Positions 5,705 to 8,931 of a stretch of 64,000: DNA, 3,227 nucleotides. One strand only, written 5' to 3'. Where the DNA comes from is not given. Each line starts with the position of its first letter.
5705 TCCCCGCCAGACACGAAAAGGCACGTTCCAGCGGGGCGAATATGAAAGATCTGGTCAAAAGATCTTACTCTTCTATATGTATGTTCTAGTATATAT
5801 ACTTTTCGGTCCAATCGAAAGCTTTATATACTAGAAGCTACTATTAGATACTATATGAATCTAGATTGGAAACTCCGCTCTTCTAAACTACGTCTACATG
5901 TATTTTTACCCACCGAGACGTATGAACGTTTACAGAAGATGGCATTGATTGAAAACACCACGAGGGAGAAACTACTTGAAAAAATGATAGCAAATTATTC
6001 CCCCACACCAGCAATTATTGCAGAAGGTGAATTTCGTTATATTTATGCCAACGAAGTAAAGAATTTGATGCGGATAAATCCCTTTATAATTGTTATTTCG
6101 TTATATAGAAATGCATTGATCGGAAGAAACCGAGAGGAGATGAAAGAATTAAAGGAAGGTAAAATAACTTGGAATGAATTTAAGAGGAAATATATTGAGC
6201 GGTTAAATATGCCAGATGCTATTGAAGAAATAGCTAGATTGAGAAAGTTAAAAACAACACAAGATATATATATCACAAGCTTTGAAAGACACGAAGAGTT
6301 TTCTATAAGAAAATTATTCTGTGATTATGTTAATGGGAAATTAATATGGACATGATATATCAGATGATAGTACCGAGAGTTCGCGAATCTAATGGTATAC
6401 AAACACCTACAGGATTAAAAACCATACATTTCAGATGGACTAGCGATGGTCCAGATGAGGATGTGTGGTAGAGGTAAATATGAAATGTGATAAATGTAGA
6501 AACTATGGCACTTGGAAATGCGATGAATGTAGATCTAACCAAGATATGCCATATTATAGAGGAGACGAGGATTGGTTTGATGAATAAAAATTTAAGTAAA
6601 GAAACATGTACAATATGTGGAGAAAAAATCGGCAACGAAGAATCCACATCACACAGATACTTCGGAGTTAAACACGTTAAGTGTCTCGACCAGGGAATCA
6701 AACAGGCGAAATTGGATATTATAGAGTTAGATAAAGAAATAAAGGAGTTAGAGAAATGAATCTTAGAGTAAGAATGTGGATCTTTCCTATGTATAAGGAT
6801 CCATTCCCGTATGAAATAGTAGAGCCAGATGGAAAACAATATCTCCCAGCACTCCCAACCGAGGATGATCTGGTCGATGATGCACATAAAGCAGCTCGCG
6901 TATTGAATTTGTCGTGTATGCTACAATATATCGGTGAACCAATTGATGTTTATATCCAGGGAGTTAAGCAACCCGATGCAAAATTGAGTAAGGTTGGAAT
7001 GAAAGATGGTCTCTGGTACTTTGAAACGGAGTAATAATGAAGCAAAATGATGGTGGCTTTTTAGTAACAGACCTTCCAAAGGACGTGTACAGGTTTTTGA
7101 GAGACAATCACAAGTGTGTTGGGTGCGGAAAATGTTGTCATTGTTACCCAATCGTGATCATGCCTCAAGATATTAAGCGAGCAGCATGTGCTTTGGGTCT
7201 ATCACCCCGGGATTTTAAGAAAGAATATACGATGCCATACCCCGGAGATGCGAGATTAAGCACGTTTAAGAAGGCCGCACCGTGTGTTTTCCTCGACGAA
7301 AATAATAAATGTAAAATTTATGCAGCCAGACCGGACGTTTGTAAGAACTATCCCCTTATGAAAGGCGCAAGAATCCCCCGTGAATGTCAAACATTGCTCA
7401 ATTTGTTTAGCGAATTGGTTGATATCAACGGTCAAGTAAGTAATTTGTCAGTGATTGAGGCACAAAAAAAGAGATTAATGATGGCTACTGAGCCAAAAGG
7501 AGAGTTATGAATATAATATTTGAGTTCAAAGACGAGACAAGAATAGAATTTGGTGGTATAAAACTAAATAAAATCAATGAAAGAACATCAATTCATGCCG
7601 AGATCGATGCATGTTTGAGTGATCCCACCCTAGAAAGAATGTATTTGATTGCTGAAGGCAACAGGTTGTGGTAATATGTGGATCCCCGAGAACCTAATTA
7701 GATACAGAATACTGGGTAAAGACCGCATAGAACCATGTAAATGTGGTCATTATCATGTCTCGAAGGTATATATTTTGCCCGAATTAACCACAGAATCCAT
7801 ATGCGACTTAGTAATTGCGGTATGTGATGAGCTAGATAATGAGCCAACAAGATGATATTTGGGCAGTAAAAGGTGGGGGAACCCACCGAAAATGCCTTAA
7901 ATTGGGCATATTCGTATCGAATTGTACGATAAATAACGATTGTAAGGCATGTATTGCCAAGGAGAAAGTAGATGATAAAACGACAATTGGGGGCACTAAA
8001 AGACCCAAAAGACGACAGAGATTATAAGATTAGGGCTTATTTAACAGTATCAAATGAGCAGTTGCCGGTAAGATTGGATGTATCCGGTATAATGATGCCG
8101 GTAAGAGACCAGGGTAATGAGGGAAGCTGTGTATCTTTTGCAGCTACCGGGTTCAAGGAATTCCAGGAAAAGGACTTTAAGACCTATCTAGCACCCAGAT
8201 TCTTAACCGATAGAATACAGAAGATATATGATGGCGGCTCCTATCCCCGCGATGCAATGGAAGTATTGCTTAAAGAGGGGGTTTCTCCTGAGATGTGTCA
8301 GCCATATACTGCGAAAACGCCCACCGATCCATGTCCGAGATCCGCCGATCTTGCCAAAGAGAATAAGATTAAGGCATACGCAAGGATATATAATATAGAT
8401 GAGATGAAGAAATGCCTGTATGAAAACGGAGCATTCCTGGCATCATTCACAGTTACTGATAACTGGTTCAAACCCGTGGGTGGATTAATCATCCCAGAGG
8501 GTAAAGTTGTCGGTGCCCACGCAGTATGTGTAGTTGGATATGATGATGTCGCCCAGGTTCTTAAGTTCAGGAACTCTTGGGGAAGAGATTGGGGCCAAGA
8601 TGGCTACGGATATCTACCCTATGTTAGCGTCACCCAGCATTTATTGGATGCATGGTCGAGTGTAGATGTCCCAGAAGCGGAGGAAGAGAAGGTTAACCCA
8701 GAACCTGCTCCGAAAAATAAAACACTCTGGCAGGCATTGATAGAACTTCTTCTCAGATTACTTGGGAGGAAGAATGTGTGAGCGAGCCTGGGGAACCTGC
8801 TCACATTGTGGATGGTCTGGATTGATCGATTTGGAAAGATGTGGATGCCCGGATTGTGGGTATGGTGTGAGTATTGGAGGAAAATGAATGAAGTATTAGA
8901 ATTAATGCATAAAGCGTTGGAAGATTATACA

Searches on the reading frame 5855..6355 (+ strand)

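Call 82: search_protein_families(library=pfam, max_evalue=0.001, proteins=[window:5855-6355:+])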
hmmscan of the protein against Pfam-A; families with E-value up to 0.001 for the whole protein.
window:5855-6355:+ (166 aa): 2 families
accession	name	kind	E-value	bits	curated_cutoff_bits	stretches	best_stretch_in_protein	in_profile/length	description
PF22751.1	DUF488-N3a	-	2e-06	28.5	27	1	96-158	49-113/118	Active DUF488-N3 subclade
PF04343.18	DUF488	-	3.4e-05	24.9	22.2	1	89-158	53-120/121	Domain of unknown function DUF488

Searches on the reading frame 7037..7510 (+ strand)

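Call 82: search_protein_families(library=pfam, max_evalue=0.001, proteins=[window:7037-7510:+])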
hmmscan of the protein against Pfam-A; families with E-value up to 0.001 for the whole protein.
window:7037-7510:+ (157 aa): 1 family
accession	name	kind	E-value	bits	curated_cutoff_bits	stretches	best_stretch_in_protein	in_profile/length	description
PF03692.20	CxxCxxCC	-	3.8e-14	53.6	23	1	26-112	1-79/85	Putative zinc- or iron-chelating domain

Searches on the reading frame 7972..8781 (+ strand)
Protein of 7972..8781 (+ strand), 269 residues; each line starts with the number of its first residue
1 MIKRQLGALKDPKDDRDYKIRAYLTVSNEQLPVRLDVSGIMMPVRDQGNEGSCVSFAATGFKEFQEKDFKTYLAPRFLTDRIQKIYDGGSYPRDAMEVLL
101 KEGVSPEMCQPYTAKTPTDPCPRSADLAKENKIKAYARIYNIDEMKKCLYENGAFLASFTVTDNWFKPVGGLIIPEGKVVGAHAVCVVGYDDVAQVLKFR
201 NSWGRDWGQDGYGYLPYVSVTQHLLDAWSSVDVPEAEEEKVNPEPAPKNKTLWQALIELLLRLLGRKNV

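Call 82: search_protein_families(library=pfam, max_evalue=0.001, proteins=[window:7972-8781:+])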
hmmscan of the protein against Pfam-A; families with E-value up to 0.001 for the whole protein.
window:7972-8781:+ (269 aa): 1 family
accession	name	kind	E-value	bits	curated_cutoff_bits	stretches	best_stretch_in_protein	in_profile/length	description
PF00112.29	Peptidase_C1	-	7.4e-19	69.1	20.7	1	39-214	12-201/220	Papain family cysteine protease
